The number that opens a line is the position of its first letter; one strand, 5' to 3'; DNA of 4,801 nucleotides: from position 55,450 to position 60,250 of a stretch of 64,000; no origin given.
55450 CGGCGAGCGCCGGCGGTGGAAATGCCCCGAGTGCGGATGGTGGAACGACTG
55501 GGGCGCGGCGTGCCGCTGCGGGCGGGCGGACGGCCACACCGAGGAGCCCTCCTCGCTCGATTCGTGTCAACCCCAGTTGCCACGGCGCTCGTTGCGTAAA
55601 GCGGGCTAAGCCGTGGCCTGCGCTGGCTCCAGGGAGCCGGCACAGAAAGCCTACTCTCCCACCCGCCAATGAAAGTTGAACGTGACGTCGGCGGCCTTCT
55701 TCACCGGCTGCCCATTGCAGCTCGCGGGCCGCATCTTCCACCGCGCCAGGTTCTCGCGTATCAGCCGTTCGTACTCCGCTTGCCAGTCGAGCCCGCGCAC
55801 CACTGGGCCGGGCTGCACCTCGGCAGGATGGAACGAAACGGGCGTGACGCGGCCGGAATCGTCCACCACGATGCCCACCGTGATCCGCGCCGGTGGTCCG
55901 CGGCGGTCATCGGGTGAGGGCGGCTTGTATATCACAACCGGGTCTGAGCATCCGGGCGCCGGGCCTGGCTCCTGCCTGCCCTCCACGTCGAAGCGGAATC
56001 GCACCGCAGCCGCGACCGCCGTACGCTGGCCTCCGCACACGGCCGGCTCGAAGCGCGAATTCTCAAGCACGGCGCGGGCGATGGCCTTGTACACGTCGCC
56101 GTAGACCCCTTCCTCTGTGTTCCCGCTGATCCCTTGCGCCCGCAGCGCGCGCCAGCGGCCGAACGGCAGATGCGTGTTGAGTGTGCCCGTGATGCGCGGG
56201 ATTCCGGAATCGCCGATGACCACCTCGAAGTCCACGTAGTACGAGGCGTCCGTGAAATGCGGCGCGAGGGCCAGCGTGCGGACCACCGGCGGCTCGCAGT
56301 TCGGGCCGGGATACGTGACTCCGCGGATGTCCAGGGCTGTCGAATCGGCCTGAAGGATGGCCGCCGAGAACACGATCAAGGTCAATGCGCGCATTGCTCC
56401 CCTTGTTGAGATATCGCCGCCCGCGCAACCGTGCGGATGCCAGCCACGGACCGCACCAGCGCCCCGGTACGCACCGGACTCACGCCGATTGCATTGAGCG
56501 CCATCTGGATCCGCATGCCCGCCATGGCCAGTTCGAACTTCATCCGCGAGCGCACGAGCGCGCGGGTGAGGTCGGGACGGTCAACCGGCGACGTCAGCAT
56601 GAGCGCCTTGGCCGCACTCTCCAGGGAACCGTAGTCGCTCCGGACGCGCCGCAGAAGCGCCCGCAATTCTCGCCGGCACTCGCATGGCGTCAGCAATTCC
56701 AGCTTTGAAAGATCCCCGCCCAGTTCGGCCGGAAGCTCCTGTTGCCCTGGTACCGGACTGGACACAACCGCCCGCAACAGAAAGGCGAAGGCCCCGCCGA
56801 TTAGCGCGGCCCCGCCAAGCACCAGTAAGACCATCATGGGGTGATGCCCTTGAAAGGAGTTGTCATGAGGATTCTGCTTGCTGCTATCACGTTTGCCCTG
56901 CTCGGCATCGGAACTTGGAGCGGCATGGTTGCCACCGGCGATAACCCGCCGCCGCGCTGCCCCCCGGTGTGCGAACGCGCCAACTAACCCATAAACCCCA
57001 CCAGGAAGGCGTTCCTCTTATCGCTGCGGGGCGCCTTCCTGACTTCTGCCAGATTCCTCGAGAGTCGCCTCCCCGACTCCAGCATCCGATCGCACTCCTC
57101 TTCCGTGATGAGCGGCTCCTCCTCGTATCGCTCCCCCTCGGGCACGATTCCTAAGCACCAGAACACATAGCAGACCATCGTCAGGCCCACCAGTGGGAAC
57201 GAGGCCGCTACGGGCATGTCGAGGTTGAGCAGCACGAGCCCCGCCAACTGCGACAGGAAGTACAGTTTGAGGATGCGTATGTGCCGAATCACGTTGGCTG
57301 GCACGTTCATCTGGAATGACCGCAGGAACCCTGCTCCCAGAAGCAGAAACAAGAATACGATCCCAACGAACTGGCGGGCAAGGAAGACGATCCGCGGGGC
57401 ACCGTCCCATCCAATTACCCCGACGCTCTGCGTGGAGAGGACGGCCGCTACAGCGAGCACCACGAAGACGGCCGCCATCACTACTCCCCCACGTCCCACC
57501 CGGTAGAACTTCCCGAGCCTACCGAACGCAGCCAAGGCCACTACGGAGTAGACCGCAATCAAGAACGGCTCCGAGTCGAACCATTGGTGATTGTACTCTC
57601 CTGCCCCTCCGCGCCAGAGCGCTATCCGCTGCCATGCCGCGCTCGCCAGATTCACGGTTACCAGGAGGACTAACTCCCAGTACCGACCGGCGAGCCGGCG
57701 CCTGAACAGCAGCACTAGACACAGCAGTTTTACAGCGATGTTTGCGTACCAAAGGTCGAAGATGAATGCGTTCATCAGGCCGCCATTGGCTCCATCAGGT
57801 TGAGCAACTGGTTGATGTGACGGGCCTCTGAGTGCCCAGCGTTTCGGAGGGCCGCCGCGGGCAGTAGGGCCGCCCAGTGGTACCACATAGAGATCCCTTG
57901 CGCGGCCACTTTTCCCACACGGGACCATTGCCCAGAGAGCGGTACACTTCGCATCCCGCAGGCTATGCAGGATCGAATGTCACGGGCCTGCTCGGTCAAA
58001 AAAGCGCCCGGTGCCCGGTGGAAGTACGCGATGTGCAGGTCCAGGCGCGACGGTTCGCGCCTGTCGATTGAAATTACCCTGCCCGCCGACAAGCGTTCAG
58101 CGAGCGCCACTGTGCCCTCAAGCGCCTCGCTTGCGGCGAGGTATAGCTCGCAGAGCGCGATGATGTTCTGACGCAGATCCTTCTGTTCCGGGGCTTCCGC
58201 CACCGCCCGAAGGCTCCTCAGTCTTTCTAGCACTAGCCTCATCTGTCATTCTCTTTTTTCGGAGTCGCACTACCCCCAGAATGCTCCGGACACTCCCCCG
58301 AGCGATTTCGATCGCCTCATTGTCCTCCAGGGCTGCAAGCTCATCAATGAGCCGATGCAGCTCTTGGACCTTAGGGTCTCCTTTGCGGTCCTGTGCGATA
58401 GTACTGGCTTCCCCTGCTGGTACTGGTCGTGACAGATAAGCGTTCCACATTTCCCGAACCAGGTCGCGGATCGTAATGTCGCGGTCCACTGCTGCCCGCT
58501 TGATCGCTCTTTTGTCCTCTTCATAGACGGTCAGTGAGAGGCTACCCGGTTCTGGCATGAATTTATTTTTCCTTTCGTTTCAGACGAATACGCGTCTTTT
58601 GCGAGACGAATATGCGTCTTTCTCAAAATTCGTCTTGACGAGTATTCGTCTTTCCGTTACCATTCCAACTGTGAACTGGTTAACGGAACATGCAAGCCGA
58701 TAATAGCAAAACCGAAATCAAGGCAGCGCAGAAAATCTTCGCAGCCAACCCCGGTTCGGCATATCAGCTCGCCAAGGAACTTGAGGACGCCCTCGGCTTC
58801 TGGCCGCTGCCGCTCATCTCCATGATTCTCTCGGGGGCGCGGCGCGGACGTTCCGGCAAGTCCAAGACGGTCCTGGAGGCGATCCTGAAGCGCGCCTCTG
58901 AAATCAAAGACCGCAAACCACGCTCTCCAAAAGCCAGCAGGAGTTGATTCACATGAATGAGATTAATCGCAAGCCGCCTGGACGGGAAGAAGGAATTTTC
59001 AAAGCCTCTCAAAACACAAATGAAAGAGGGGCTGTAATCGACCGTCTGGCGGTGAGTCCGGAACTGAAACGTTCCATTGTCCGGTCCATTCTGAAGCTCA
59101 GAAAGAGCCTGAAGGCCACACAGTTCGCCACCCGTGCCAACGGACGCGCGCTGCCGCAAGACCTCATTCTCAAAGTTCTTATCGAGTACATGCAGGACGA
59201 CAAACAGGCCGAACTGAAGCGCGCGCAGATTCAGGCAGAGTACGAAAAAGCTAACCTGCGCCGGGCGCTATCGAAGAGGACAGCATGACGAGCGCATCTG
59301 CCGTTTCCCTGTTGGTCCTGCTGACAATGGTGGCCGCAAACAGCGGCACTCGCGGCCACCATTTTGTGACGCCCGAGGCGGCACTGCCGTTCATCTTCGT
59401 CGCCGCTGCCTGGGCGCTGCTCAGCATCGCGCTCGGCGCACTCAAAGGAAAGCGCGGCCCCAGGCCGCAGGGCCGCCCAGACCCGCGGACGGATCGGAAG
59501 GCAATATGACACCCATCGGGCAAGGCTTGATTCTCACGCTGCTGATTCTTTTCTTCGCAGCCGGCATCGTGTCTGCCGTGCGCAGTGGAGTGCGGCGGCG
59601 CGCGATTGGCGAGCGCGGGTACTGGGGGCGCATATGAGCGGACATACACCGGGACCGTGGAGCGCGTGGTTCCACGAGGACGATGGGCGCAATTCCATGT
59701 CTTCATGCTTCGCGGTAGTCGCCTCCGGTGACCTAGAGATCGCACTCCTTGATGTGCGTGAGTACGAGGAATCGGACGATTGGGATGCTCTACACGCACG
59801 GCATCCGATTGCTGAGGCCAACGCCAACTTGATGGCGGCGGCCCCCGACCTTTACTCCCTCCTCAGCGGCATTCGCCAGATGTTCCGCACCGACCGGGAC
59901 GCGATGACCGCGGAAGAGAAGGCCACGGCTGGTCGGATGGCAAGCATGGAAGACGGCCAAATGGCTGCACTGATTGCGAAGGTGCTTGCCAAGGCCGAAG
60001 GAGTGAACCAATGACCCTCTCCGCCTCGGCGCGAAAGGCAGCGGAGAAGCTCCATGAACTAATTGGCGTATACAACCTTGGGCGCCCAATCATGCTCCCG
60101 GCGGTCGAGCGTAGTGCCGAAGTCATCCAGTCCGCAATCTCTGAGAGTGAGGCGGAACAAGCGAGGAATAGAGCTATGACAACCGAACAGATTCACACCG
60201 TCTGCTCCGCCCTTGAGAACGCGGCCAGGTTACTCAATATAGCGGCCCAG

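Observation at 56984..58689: Repressor-coupled pair (155-aa soluble protein + 263-aa polytopic membrane protein) laid out like lambda cI-rexA-rexB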

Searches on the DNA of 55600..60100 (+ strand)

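Call 11: search_dna_similar(query=window:55600-60100:+, collection=phages, mode=distant)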
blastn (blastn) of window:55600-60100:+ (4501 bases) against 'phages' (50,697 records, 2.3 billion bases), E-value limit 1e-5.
No match.

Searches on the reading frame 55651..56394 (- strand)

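Call 6: search_protein_families(library=pfam, proteins=[window:55651-56394:-], max_evalue=0.1)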
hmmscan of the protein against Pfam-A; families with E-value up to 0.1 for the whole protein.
window:55651-56394:- (247 aa): 1 family
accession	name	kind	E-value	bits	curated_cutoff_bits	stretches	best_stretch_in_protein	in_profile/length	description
PF03544.19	TonB_C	-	7.6e-05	23.5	24.6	0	215-242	51-78/79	Gram-negative bacterial TonB protein C-terminal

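Call 7: search_protein_families(library=phrogs, proteins=[window:55651-56394:-], max_evalue=0.1)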
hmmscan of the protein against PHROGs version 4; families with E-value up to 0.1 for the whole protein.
window:55651-56394:- (247 aa): 0 families

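Call 8: search_protein_families(library=padloc, proteins=[window:55651-56394:-], max_evalue=0.1)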
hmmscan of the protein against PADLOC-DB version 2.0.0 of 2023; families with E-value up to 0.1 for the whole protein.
window:55651-56394:- (247 aa): 0 families

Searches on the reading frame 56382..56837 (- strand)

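Call 6: search_protein_families(library=pfam, proteins=[window:56382-56837:-], max_evalue=0.1)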
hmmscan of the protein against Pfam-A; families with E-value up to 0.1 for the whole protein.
window:56382-56837:- (151 aa): 0 families

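Call 7: search_protein_families(library=phrogs, proteins=[window:56382-56837:-], max_evalue=0.1)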
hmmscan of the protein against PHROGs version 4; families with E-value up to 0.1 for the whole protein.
window:56382-56837:- (151 aa): 1 family
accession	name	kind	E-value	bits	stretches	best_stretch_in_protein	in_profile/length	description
phrog_16886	-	unknown function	0.088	14.7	0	85-138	7-57/107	-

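Call 8: search_protein_families(library=padloc, proteins=[window:56382-56837:-], max_evalue=0.1)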
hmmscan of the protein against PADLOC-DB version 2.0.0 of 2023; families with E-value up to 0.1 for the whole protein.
window:56382-56837:- (151 aa): 0 families

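Call 88: search_protein_families(library=ncbifam, proteins=[window:56382-56837:-], max_evalue=0.1)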
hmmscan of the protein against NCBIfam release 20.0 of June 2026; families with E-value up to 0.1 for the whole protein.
window:56382-56837:- (151 aa): 0 families
